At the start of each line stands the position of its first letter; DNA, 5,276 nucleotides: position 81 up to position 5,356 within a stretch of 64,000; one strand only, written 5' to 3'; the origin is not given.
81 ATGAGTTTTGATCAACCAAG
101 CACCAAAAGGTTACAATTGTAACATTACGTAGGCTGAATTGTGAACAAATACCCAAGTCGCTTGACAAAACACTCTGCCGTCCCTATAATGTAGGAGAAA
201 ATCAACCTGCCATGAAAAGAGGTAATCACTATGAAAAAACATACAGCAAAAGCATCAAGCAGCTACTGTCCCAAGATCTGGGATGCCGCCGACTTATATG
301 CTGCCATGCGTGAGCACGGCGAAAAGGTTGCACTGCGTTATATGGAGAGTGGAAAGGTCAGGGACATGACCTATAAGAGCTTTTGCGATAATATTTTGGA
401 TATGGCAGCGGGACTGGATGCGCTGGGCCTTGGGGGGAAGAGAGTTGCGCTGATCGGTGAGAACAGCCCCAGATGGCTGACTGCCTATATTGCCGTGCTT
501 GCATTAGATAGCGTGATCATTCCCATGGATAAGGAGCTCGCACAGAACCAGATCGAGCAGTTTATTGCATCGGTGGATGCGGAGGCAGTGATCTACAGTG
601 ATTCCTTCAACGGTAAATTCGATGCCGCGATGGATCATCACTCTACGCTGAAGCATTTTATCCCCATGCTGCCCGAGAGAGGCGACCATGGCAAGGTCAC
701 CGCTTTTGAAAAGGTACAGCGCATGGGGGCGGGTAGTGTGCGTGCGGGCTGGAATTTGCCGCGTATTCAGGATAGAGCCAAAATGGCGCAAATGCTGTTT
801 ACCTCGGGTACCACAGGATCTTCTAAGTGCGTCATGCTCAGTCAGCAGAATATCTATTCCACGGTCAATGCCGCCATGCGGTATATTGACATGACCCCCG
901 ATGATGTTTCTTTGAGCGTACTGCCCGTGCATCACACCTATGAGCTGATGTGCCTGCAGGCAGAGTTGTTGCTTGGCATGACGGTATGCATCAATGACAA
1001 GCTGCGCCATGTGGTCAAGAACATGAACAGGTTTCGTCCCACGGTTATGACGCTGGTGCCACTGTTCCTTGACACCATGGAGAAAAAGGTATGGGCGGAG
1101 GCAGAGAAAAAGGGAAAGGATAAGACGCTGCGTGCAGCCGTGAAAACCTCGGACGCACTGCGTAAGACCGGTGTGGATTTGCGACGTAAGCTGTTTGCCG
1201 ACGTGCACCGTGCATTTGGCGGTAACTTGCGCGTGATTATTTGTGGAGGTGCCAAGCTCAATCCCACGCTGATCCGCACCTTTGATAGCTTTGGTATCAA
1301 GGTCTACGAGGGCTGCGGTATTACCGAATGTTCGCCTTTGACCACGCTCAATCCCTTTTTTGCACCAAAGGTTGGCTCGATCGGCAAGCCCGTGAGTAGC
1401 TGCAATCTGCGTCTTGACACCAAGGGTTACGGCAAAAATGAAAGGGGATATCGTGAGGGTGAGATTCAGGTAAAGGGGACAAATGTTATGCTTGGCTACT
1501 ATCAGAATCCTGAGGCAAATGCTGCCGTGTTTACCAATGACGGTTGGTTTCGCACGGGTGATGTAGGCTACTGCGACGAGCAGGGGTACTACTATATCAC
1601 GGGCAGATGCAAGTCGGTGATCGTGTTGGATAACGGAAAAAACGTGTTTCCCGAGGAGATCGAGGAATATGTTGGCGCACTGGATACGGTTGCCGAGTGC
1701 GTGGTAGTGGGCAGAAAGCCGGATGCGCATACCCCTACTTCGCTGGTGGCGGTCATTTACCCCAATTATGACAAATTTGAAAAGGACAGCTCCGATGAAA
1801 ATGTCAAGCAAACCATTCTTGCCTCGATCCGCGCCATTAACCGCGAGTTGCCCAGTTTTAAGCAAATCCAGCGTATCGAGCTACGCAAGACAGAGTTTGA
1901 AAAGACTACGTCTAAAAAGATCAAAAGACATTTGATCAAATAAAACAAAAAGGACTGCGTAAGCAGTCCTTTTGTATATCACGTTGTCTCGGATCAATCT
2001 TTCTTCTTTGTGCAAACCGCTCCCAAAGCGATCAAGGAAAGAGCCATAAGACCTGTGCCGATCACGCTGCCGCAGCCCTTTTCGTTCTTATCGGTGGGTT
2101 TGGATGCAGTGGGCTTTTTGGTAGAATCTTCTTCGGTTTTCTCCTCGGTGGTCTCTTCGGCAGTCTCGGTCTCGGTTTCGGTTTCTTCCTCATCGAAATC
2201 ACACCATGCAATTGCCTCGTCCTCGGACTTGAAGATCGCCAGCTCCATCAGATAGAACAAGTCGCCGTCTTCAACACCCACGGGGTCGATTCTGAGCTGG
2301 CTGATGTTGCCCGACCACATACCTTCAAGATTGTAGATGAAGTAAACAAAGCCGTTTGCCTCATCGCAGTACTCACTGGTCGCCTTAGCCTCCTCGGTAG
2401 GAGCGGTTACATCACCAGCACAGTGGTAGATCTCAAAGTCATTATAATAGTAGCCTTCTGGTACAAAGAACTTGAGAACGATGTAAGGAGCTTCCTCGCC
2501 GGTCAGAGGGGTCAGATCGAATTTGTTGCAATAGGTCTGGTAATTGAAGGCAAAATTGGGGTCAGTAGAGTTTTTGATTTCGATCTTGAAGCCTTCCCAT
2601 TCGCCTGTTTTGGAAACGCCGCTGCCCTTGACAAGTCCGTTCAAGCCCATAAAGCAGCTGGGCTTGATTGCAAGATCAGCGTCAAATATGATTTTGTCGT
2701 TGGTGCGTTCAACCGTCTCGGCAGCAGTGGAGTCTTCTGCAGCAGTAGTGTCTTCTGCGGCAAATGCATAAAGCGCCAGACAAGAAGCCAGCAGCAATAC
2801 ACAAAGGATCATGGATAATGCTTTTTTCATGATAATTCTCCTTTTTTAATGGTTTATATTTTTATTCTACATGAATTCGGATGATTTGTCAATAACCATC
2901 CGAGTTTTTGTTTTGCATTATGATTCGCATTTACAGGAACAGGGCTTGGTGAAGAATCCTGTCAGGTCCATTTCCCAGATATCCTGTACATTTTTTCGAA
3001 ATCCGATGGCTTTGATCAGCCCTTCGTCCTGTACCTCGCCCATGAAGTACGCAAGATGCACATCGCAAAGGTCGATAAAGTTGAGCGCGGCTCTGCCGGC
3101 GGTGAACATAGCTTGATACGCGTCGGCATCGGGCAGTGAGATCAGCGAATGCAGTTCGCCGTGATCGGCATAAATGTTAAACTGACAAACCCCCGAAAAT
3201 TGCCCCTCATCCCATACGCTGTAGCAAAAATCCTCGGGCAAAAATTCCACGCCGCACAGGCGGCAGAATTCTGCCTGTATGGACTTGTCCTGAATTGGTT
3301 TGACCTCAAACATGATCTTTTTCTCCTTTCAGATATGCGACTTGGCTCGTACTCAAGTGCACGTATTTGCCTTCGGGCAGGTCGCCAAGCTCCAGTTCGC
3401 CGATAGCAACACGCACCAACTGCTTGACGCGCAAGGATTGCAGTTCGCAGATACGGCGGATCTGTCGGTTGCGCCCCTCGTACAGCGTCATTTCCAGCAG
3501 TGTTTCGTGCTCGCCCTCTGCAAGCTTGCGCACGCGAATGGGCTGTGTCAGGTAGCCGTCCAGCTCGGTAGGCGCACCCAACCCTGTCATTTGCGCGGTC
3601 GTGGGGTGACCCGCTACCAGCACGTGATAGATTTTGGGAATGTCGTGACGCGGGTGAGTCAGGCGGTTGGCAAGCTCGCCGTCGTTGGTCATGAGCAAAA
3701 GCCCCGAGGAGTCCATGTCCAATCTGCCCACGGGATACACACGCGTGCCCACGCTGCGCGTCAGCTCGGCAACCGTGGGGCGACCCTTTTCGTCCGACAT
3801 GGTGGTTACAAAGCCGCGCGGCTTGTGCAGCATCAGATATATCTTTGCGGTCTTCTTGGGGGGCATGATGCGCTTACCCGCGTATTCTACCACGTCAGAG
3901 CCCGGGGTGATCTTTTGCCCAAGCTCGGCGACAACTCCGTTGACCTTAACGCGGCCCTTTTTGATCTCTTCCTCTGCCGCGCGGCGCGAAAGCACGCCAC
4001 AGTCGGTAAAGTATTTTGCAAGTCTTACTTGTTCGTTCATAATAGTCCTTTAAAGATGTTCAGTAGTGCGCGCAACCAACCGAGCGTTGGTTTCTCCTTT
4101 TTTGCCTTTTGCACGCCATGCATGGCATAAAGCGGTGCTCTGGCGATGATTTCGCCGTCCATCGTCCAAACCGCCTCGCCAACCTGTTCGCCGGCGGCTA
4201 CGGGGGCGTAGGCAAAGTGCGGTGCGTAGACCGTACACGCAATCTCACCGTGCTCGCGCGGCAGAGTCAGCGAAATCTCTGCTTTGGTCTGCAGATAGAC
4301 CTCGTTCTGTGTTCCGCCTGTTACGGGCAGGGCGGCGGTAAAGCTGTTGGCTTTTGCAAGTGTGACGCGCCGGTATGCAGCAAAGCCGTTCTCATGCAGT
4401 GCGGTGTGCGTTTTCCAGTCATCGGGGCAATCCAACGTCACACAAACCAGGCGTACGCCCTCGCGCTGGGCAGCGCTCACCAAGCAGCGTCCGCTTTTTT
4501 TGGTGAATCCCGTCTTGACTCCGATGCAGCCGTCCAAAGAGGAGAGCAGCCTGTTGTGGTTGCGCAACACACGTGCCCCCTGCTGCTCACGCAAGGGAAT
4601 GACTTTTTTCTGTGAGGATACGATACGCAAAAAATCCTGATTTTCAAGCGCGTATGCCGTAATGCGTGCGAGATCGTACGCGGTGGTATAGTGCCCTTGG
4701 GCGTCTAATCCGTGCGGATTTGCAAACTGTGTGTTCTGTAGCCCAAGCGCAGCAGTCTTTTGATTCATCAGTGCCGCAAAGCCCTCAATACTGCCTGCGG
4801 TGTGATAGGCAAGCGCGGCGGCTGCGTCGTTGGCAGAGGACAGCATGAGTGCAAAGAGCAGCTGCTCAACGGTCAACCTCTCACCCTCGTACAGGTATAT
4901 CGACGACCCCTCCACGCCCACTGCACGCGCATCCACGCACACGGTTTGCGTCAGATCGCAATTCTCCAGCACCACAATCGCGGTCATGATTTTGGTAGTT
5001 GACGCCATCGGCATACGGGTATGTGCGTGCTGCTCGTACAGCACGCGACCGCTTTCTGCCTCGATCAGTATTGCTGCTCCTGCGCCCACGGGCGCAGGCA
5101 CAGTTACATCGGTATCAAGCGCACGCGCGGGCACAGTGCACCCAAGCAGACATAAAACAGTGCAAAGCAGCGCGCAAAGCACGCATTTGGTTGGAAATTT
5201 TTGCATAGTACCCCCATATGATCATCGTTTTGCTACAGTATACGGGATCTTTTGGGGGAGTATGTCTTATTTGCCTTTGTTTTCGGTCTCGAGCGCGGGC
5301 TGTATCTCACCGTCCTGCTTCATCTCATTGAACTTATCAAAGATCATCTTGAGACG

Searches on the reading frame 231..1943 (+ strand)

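Call 39: search_protein_families(library=pfam, proteins=[window:231-1943:+], max_evalue=0.00001)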
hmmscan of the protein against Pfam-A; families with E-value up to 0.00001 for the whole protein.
window:231-1943:+ (570 aa): 3 families
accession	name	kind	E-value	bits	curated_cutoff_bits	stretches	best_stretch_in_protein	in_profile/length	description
PF00501.34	AMP-binding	-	5.7e-64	216.7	29.9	1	25-424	4-384/384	AMP-binding enzyme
PF23562.2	AMP-binding_C_3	-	4.1e-09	37.3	20.8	1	462-567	2-106/124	AMP-binding enzyme C-terminal domain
PF13193.12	AMP-binding_C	-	2.1e-06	29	24.5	0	476-563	1-76/76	AMP-binding enzyme C-terminal domain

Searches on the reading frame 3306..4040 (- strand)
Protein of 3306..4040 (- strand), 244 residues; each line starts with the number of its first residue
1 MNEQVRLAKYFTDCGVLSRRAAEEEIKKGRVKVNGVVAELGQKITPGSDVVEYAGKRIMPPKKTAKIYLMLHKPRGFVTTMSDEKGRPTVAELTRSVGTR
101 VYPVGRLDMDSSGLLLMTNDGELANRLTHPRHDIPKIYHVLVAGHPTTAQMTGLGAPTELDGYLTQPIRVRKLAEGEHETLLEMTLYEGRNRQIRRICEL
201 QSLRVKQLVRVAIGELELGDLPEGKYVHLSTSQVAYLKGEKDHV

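Call 39: search_protein_families(library=pfam, proteins=[window:3306-4040:-], max_evalue=0.00001)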
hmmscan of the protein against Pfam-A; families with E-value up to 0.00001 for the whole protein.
window:3306-4040:- (244 aa): 2 families
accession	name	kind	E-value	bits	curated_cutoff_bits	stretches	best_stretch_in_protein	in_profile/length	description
PF00849.27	PseudoU_synth_2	-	4.5e-24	85.8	26.8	1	68-199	2-151/152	RNA pseudouridylate synthase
PF01479.30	S4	-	3.4e-07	30.3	22.8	1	17-50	14-48/48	S4 domain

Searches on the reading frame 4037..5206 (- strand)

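Call 39: search_protein_families(library=pfam, proteins=[window:4037-5206:-], max_evalue=0.00001)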
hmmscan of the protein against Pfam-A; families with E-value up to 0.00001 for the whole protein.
window:4037-5206:- (389 aa): 3 families
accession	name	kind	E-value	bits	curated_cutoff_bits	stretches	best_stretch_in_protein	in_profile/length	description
PF00768.25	Peptidase_S11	-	1.1e-60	205.6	27.6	1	39-260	9-237/239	D-alanyl-D-alanine carboxypeptidase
PF07943.18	PBP5_C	-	6.1e-10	39.6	21.2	1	278-366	1-90/91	Penicillin-binding protein 5, C-terminal domain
PF13354.11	Beta-lactamase2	-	3.1e-09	37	22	1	57-183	13-143/214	Beta-lactamase enzyme family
